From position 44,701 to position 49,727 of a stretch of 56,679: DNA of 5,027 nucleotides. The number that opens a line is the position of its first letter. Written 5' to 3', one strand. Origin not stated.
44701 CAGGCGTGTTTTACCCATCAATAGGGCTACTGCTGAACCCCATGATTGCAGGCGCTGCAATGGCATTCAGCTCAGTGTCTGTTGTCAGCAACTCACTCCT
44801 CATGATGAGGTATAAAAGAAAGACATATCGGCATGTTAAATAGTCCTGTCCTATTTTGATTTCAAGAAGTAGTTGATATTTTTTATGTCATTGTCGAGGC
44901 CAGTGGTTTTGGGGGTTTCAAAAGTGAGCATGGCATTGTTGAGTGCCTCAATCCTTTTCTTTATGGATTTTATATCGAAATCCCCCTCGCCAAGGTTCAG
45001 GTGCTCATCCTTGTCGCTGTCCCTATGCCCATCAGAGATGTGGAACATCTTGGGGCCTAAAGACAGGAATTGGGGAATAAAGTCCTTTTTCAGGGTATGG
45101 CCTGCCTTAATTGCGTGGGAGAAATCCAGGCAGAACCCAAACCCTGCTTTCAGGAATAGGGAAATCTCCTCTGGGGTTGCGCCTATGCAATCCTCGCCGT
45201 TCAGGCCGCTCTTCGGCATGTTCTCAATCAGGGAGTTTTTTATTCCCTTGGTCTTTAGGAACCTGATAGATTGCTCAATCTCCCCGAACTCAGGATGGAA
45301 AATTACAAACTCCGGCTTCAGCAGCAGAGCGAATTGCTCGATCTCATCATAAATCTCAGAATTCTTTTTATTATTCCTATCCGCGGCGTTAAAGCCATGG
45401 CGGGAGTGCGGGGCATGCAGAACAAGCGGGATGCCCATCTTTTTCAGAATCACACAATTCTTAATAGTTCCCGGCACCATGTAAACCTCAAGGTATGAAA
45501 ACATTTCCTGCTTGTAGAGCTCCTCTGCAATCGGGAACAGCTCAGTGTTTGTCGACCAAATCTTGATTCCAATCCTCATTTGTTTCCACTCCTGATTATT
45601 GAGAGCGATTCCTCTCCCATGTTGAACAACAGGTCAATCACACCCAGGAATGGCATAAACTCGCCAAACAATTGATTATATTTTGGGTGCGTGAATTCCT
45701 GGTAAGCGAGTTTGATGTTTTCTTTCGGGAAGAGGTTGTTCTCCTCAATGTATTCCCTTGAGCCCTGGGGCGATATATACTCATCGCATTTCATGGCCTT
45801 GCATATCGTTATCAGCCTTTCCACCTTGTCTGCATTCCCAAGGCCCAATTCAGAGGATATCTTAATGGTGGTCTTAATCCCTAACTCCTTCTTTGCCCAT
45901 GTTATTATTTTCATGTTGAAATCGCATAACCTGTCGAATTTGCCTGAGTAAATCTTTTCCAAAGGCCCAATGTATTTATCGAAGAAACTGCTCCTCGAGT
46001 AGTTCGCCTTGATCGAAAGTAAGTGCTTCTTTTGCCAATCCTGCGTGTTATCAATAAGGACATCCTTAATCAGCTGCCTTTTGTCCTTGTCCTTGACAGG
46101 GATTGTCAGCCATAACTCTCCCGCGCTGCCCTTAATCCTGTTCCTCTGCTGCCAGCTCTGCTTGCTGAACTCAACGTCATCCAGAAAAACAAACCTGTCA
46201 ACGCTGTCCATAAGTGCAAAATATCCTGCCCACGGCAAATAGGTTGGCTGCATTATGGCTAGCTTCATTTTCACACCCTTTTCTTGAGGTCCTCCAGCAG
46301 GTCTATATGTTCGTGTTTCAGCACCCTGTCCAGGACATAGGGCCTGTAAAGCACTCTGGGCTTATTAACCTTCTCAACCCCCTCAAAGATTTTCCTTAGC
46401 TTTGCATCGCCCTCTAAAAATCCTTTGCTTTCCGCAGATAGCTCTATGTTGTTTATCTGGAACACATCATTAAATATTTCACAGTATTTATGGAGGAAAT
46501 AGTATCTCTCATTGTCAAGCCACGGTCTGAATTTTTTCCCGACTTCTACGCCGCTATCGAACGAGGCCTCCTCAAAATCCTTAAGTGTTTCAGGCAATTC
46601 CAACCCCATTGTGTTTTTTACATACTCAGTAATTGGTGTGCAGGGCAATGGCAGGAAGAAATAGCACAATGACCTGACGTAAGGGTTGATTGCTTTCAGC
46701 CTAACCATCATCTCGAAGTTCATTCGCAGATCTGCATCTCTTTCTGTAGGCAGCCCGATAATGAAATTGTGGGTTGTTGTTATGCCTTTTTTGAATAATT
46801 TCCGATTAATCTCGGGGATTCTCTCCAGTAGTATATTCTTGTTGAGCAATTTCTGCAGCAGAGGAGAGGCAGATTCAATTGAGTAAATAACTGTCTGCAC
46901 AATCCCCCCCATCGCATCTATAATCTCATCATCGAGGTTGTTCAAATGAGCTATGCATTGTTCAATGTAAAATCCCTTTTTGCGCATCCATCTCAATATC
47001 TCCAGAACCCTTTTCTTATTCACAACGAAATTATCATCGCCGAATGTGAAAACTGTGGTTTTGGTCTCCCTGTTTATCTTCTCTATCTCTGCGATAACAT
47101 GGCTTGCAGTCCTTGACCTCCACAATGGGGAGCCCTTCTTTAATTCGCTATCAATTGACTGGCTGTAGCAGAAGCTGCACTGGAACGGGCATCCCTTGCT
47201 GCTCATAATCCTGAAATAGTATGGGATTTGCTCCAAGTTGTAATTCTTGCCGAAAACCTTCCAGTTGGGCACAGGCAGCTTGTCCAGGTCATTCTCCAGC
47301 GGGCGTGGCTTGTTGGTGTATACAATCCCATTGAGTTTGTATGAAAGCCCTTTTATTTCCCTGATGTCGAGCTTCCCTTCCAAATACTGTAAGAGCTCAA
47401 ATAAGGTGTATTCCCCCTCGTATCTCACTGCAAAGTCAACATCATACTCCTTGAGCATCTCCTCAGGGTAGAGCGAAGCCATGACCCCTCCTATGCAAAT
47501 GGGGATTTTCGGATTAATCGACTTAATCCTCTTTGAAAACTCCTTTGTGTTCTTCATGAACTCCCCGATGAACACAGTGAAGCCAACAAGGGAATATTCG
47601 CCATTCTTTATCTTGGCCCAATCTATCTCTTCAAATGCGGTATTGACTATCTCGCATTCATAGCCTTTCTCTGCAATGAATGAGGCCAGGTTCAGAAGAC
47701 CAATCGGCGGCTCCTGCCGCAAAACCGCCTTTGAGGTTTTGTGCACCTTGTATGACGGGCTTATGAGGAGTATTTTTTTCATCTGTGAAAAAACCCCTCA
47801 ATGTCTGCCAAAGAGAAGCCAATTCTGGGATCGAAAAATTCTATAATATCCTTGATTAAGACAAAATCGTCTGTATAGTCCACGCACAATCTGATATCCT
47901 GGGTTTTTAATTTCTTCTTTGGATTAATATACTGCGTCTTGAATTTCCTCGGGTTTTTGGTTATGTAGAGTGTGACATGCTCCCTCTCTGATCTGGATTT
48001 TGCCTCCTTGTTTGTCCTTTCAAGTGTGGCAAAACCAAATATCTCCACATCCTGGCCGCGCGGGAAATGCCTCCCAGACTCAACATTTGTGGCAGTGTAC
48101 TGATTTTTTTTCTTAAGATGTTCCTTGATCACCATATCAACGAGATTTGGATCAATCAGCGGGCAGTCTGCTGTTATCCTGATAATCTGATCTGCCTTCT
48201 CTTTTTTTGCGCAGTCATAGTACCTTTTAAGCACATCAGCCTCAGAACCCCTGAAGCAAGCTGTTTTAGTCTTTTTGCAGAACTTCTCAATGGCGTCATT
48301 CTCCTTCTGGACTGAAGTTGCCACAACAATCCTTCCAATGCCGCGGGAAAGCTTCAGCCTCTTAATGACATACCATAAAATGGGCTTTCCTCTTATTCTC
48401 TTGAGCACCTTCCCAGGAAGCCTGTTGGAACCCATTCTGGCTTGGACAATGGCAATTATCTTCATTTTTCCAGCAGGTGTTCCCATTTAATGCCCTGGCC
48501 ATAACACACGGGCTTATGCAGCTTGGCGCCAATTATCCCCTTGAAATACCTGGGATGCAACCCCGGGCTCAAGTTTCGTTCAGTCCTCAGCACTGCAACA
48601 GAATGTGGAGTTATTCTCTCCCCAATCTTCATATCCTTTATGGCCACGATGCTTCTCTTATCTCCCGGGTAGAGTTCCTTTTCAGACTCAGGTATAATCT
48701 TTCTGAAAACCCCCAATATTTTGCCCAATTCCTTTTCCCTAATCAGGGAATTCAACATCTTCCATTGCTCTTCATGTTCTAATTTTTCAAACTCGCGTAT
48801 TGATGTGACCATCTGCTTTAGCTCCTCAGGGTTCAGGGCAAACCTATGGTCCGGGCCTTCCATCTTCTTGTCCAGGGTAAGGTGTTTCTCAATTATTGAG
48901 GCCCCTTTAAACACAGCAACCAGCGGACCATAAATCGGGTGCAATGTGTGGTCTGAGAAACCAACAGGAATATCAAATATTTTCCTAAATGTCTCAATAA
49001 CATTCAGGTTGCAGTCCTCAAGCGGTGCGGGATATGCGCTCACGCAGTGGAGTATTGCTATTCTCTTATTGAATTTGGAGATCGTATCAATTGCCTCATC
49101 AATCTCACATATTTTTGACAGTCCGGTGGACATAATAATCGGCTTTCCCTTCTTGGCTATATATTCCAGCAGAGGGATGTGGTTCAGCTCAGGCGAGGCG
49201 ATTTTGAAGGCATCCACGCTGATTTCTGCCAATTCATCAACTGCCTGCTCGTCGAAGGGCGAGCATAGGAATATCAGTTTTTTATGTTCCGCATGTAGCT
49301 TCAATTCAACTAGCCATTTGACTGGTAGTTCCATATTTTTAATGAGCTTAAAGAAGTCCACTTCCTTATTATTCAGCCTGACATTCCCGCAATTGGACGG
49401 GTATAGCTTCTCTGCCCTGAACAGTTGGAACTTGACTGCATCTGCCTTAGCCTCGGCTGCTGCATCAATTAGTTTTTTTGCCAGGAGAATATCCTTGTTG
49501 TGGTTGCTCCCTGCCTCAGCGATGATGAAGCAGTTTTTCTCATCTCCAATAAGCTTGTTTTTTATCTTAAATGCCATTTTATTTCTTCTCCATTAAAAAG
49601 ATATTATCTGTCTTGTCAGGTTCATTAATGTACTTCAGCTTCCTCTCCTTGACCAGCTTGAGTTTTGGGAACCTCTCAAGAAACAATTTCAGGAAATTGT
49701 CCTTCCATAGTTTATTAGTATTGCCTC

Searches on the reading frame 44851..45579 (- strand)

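Call 91: search_protein_families(library=ncbifam, max_evalue=0.00001, proteins=[window:44851-45579:-])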
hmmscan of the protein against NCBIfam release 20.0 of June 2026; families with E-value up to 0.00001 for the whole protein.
window:44851-45579:- (242 aa): 1 family
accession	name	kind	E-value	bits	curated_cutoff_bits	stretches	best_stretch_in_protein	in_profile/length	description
NF002198.0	PRK01060.1-3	equivalog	3.9e-06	26.7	244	0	145-234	157-247/253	deoxyribonuclease IV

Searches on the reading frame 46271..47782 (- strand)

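Call 7: search_protein_families(library=pfam, max_evalue=0.001, proteins=[window:46271-47782:-])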
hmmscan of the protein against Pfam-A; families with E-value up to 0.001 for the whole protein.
window:46271-47782:- (503 aa): 3 families
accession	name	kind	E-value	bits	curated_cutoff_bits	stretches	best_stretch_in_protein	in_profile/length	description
PF04055.27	Radical_SAM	-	3.7e-16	60.2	29.5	1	194-354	3-161/166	Radical SAM superfamily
PF02310.24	B12-binding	-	8.2e-16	58.4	32.1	1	24-130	12-120/121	B12 binding domain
PF13353.11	Fer4_12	-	3.4e-05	24.6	22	0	196-271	13-82/137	4Fe-4S single cluster domain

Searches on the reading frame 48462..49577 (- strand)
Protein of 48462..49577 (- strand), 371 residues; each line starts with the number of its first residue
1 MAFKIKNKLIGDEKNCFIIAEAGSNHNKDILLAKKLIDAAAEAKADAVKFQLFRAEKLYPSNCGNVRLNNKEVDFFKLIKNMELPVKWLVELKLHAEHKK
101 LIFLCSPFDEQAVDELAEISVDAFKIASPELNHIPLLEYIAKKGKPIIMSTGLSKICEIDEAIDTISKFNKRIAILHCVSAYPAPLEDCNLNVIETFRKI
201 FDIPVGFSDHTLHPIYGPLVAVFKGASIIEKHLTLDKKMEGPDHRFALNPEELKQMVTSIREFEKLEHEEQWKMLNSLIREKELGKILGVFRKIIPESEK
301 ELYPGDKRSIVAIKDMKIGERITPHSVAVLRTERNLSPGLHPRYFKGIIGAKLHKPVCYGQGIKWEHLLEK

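Call 7: search_protein_families(library=pfam, max_evalue=0.001, proteins=[window:48462-49577:-])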
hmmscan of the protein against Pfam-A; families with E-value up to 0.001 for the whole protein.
window:48462-49577:- (371 aa): 2 families
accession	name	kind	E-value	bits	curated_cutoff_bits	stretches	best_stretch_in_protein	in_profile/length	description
PF03102.20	NeuB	-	3.6e-82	275.9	22.1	1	36-266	1-235/241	NeuB family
PF08666.17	SAF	-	1.6e-07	32.2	21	1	308-368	2-62/63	SAF domain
